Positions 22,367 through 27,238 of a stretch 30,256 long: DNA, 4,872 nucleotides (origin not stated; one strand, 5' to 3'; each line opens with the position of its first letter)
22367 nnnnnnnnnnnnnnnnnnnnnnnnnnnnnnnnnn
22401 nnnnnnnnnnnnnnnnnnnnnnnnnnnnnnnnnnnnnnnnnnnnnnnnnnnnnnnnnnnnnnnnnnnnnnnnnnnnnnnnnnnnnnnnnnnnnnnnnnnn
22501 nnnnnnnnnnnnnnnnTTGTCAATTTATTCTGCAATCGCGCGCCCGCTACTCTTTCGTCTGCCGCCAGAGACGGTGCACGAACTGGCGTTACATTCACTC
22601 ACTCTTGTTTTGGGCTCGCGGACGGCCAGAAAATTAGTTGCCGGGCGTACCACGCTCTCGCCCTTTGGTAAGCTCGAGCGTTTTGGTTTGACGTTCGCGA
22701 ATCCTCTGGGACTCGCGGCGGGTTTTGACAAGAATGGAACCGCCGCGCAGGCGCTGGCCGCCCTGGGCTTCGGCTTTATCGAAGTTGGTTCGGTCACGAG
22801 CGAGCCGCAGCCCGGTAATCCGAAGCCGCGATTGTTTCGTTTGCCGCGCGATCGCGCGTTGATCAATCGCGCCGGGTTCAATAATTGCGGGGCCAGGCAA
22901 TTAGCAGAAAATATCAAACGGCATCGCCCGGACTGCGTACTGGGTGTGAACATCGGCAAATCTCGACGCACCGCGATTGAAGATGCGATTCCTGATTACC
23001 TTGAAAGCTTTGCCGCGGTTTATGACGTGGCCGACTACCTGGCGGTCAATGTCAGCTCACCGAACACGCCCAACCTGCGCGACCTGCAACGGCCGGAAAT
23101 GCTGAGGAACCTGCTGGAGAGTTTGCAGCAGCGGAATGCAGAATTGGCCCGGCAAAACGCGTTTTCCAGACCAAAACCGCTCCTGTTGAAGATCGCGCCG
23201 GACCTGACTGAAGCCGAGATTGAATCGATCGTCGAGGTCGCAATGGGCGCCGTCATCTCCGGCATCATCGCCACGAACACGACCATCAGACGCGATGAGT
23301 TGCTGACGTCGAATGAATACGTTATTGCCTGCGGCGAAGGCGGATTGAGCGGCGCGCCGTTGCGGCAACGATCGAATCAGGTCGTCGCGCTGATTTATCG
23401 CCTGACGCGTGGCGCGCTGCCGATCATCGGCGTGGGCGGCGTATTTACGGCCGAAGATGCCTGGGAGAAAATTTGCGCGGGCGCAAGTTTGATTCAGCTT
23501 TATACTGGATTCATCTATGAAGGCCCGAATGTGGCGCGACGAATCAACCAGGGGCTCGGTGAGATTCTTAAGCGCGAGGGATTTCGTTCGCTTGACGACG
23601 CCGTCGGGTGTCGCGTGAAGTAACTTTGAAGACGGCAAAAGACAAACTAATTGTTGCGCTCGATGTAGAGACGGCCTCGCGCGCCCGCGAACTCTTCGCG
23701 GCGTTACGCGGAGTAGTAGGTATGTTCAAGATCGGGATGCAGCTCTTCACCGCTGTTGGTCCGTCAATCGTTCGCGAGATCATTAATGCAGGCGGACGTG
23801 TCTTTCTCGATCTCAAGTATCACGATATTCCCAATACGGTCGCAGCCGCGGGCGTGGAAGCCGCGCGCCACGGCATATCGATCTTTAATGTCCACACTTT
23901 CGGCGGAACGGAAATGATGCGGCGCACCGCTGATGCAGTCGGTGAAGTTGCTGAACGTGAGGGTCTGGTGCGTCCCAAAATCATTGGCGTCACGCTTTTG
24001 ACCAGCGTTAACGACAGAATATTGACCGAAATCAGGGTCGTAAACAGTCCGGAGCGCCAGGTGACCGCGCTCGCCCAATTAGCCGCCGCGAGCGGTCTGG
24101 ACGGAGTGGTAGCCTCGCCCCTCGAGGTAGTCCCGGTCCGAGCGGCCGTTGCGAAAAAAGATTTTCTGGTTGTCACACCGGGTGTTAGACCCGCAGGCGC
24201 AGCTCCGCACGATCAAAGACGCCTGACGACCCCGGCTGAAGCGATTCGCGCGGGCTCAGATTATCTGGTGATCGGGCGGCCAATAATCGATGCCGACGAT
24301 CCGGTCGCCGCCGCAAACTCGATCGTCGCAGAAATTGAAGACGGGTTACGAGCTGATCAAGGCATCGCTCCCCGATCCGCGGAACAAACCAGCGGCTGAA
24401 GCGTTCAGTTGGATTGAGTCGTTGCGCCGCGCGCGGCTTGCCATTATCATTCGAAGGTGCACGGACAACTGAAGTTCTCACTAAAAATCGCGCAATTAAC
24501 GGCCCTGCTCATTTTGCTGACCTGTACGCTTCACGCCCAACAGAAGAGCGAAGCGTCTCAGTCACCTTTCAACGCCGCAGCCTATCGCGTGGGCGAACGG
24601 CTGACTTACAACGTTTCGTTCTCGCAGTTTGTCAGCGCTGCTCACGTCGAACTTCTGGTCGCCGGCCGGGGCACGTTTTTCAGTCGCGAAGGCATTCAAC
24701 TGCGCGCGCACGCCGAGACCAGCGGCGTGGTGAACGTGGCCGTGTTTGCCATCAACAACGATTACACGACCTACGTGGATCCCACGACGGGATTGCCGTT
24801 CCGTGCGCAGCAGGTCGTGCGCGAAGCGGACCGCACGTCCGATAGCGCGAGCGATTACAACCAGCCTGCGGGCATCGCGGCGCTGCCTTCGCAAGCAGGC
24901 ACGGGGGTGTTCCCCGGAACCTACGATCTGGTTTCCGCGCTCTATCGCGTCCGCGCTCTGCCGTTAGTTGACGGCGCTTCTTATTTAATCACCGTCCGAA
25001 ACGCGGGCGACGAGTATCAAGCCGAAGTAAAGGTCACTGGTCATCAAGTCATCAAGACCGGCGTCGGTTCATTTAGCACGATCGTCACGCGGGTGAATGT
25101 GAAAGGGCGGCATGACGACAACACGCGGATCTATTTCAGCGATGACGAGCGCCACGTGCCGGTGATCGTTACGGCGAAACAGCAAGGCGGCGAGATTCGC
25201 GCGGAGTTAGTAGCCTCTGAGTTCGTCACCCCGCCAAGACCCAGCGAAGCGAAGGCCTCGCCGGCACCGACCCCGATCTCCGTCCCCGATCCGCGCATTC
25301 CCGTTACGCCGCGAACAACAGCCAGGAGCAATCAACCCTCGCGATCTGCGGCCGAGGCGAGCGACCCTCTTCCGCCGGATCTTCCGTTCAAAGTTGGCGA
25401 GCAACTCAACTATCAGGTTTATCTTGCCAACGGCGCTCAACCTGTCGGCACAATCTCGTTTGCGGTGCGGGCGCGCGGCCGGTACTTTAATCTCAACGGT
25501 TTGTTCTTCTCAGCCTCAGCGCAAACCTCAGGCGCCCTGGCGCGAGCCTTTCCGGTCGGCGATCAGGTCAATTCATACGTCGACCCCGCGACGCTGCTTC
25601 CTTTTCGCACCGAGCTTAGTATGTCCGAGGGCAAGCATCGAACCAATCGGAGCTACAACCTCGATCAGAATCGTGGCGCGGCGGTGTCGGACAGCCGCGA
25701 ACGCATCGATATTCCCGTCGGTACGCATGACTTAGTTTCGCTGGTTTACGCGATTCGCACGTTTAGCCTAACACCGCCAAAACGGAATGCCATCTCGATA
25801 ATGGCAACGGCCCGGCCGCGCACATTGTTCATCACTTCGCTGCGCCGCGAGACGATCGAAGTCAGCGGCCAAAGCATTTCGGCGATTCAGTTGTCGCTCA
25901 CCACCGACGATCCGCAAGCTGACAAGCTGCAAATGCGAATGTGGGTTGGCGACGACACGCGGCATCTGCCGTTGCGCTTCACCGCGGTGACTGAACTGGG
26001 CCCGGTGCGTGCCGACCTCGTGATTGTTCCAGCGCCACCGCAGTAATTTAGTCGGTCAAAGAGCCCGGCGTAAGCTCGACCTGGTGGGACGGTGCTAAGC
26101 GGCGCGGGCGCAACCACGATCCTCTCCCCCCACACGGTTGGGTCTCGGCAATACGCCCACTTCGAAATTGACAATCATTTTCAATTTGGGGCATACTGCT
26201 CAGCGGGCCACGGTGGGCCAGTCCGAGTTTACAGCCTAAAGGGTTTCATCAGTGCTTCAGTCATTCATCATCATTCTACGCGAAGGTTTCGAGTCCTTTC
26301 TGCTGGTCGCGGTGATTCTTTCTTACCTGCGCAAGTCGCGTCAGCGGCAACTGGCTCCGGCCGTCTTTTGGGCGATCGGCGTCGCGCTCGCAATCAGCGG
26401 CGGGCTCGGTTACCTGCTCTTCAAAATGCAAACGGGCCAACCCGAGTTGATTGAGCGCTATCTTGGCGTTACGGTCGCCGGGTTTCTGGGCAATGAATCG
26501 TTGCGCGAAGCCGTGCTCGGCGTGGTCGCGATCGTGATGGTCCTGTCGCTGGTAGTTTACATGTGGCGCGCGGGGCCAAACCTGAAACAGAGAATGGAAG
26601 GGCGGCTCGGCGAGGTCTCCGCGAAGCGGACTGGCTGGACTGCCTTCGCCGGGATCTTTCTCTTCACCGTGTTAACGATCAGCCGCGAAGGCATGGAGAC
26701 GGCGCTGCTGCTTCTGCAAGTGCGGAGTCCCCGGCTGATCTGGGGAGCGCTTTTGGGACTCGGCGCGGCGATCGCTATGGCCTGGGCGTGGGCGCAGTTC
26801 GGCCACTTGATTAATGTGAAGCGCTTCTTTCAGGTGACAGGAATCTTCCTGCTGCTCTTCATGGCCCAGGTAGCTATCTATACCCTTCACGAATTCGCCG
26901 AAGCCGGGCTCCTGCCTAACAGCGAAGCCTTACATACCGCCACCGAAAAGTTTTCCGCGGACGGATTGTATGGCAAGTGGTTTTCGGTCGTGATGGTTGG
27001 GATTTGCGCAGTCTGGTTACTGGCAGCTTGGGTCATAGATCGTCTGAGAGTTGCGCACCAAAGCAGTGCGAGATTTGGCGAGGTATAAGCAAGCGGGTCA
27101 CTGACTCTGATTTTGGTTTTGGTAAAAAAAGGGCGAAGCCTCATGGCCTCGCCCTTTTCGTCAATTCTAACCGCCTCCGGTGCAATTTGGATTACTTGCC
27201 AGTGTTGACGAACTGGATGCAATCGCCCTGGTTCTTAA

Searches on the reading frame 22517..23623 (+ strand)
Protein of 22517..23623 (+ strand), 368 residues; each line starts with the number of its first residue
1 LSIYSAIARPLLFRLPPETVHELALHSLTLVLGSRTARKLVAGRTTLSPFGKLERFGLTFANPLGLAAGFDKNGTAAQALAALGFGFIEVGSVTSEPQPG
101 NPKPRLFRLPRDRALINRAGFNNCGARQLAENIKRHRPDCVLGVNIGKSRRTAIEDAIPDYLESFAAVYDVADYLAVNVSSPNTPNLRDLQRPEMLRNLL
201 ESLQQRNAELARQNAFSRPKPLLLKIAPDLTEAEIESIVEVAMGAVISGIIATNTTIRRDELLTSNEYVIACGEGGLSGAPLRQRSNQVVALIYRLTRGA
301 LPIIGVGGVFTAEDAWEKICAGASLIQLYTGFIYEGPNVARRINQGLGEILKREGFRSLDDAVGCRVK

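Call 8: search_protein_families(library=pfam, proteins=[window:22517-23623:+], max_evalue=0.01)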
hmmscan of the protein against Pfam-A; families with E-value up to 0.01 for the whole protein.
window:22517-23623:+ (368 aa): 1 family
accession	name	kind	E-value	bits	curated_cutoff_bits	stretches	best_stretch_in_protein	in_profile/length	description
PF01180.27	DHO_dh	-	1.6e-86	290.6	27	1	56-351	7-291/291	Dihydroorotate dehydrogenase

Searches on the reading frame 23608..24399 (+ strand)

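Call 8: search_protein_families(library=pfam, proteins=[window:23608-24399:+], max_evalue=0.01)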
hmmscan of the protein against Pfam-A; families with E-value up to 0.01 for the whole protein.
window:23608-24399:+ (263 aa): 1 family
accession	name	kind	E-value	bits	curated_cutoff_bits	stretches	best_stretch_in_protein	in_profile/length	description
PF00215.30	OMPdecase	-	2.9e-52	178.2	27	1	13-238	2-220/221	Orotidine 5'-phosphate decarboxylase / HUMPS family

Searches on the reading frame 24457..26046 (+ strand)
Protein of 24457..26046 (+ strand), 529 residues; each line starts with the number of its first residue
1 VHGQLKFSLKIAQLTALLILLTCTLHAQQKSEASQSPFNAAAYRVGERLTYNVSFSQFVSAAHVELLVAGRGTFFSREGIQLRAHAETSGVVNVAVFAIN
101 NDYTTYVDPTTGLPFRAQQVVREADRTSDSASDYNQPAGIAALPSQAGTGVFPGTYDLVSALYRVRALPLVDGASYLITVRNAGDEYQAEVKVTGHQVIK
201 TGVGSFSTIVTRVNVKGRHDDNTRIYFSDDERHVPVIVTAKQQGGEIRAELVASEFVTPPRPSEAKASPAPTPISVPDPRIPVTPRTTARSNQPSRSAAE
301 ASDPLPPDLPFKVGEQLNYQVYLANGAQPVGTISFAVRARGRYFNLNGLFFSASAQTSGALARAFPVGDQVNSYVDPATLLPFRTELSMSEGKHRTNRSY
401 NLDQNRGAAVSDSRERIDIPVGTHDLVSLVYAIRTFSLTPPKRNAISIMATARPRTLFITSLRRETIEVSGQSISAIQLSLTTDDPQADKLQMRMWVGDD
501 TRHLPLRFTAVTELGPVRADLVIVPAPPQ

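Call 8: search_protein_families(library=pfam, proteins=[window:24457-26046:+], max_evalue=0.01)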
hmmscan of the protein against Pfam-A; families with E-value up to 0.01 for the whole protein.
window:24457-26046:+ (529 aa): 1 family
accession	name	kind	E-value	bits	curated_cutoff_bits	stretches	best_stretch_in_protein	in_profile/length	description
PF11306.15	DUF3108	-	1.4e-49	169.2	26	2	319-522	2-209/209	Protein of unknown function (DUF3108)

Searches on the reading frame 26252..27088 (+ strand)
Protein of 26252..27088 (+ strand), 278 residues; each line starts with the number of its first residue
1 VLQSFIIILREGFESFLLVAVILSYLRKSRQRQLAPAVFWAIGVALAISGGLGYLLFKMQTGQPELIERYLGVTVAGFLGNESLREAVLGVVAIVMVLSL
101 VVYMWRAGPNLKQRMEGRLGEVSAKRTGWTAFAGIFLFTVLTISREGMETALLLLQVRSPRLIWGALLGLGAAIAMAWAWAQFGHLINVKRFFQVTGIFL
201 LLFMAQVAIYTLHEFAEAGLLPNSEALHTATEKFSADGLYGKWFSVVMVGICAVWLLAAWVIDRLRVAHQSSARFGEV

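Call 8: search_protein_families(library=pfam, proteins=[window:26252-27088:+], max_evalue=0.01)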
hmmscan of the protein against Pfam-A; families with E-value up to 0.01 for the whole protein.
window:26252-27088:+ (278 aa): 1 family
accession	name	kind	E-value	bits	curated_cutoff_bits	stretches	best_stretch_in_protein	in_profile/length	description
PF03239.20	FTR1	-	1.2e-27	97.4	25.3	1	1-254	1-246/284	Iron permease FTR1 family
